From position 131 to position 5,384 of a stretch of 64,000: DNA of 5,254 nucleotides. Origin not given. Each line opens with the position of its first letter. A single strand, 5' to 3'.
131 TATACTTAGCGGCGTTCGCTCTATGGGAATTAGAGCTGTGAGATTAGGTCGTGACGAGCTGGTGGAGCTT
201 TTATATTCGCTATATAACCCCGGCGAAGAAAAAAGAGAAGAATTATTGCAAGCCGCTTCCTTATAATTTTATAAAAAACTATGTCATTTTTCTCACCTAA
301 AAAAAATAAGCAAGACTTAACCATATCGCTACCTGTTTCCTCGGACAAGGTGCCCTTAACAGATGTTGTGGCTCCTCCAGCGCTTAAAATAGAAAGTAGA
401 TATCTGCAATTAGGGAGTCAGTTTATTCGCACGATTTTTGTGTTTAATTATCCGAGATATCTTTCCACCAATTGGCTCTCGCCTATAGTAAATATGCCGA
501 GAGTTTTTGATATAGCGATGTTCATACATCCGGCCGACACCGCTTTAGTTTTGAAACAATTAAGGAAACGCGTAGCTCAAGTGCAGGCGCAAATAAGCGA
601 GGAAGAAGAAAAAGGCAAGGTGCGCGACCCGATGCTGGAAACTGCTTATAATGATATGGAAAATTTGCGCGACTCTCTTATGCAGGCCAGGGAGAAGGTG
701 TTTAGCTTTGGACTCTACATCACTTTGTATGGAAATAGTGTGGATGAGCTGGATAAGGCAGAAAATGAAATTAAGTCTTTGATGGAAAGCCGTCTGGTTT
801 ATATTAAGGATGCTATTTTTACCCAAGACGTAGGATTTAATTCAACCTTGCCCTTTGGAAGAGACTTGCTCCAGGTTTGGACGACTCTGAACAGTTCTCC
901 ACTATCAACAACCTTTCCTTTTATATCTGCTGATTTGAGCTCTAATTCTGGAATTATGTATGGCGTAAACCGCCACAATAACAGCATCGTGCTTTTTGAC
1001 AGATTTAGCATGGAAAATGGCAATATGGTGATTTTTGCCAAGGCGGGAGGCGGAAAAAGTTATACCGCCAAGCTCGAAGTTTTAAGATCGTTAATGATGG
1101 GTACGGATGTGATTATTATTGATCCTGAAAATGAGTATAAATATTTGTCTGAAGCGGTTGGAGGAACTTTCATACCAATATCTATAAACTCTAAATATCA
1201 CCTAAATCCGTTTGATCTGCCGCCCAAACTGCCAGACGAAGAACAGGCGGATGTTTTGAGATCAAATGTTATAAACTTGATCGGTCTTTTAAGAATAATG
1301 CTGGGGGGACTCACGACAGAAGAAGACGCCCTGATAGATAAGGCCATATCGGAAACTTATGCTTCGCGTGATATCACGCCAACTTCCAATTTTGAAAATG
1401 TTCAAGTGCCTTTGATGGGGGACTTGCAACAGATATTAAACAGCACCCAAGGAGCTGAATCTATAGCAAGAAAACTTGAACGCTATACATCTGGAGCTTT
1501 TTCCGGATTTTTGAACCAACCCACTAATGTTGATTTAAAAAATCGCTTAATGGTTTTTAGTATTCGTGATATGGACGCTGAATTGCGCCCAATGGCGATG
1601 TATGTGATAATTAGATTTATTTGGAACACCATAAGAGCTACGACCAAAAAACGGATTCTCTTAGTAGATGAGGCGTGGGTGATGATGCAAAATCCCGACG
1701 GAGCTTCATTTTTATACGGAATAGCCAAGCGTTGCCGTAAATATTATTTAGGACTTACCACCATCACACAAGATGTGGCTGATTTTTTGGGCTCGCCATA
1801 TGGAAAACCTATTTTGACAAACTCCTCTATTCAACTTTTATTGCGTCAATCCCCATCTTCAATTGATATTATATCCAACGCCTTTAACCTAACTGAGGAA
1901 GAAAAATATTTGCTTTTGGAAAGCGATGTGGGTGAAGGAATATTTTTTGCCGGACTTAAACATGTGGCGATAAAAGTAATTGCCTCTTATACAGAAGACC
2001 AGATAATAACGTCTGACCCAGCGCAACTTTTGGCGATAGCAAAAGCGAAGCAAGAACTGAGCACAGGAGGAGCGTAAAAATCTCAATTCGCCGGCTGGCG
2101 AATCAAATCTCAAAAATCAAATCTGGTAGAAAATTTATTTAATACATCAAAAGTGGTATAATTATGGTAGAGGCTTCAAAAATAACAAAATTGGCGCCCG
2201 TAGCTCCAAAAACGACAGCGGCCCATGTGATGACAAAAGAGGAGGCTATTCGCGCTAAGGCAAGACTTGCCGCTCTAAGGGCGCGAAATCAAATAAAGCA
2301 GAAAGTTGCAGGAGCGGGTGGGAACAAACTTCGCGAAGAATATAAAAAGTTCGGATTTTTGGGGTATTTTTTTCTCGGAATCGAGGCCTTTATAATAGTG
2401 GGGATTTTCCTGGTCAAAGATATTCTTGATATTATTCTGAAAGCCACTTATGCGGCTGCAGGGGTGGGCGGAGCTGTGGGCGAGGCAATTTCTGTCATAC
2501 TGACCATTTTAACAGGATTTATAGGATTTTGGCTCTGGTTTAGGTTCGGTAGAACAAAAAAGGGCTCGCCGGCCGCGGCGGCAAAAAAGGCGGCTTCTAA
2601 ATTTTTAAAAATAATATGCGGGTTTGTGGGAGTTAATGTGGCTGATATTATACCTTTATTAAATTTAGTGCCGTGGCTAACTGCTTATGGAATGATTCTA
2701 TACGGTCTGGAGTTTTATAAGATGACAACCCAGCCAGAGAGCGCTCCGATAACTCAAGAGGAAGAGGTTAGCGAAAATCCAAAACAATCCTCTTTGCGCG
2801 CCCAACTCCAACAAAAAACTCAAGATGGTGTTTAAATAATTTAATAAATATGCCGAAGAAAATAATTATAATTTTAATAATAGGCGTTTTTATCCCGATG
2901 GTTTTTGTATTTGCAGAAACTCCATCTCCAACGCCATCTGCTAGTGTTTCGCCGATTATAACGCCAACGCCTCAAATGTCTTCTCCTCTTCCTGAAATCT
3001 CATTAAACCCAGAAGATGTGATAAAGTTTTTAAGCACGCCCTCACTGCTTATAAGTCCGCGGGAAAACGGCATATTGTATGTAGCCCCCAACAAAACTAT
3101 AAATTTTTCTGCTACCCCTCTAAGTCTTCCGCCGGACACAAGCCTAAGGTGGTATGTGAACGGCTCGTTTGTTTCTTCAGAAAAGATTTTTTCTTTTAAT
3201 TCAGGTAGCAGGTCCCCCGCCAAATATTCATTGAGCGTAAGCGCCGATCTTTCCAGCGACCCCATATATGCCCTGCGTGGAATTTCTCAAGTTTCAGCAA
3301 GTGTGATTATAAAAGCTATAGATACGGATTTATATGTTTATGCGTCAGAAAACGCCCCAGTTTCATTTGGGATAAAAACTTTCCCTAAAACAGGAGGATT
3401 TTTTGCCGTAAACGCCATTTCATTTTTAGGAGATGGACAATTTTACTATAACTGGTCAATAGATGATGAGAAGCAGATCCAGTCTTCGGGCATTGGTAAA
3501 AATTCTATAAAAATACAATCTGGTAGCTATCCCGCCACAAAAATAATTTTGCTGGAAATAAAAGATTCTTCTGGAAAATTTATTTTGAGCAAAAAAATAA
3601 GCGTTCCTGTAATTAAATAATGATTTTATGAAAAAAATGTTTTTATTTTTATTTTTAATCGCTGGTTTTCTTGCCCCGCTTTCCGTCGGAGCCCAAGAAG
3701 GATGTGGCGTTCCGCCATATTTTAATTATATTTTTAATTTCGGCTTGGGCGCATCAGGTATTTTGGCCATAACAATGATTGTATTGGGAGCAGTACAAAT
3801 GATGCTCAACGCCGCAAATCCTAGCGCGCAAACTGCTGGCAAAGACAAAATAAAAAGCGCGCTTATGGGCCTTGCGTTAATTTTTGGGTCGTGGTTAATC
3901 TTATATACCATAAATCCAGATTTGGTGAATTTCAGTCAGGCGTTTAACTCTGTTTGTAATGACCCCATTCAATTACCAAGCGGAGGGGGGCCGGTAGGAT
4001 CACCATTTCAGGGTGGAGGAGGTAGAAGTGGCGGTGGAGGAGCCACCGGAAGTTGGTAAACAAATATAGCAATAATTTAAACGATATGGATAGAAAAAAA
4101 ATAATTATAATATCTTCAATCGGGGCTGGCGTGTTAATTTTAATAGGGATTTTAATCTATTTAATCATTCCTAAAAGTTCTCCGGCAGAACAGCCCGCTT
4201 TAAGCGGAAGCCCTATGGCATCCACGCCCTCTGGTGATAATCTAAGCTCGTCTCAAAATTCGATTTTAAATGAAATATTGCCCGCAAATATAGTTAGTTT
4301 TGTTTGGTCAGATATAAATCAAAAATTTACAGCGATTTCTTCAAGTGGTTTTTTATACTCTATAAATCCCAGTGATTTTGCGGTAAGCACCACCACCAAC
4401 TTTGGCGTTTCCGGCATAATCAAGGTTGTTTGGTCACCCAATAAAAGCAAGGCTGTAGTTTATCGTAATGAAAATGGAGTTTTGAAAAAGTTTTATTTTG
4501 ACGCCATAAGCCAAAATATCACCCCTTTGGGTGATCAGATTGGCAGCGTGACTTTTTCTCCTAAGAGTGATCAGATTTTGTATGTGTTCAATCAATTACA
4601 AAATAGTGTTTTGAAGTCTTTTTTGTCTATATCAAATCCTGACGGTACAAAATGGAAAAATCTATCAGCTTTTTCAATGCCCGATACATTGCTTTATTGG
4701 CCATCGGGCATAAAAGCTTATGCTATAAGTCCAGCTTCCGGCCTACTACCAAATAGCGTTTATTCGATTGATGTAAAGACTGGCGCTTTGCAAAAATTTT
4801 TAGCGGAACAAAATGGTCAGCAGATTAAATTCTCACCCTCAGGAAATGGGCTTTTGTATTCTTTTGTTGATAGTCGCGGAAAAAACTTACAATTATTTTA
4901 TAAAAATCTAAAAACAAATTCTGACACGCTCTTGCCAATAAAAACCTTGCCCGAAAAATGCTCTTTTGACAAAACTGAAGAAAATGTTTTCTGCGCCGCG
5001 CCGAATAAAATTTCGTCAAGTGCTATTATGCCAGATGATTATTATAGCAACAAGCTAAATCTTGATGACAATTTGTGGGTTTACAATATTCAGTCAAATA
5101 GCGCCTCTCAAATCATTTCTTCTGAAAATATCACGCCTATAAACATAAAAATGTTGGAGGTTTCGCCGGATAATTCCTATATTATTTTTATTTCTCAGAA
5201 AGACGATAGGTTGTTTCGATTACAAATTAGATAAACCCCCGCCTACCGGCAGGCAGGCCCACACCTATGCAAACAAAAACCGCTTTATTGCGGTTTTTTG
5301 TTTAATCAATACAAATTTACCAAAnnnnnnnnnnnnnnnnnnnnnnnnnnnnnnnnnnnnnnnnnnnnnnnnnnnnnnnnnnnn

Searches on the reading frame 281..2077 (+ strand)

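Call 20: search_protein_families(library=pfam, proteins=[window:281-2077:+], max_evalue=0.001)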
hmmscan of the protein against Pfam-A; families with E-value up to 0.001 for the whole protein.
window:281-2077:+ (598 aa): 3 families
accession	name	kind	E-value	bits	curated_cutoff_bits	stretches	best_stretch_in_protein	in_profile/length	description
PF19044.6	P-loop_TraG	-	3.9e-26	92.1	25.8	1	243-547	26-344/413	TraG P-loop domain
PF12846.13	AAA_10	-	4.1e-14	52.8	27.5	1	245-504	20-288/362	AAA-like domain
PF01935.23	DUF87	-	2.4e-09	38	23.2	1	250-316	27-95/220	Helicase HerA, central domain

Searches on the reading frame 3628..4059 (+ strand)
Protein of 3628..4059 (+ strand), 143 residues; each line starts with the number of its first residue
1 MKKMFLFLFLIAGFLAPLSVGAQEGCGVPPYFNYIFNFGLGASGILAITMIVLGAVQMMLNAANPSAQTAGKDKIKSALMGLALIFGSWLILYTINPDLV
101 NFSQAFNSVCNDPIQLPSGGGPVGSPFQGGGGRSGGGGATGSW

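Call 20: search_protein_families(library=pfam, proteins=[window:3628-4059:+], max_evalue=0.001)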
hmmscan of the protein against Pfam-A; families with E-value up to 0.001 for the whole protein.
window:3628-4059:+ (143 aa): 1 family
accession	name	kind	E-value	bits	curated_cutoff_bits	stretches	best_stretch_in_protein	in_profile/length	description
PF18895.5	T4SS_pilin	-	3.7e-07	30.6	26.6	1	35-94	12-70/71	Type IV secretion system pilin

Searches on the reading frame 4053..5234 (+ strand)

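Call 20: search_protein_families(library=pfam, proteins=[window:4053-5234:+], max_evalue=0.001)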
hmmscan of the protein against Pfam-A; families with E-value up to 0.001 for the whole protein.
window:4053-5234:+ (393 aa): 1 family
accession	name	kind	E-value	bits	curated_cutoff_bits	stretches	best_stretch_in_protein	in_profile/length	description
PF09716.15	ETRAMP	-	0.00051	20.4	29.1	0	4-36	39-72/81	Malarial early transcribed membrane protein (ETRAMP)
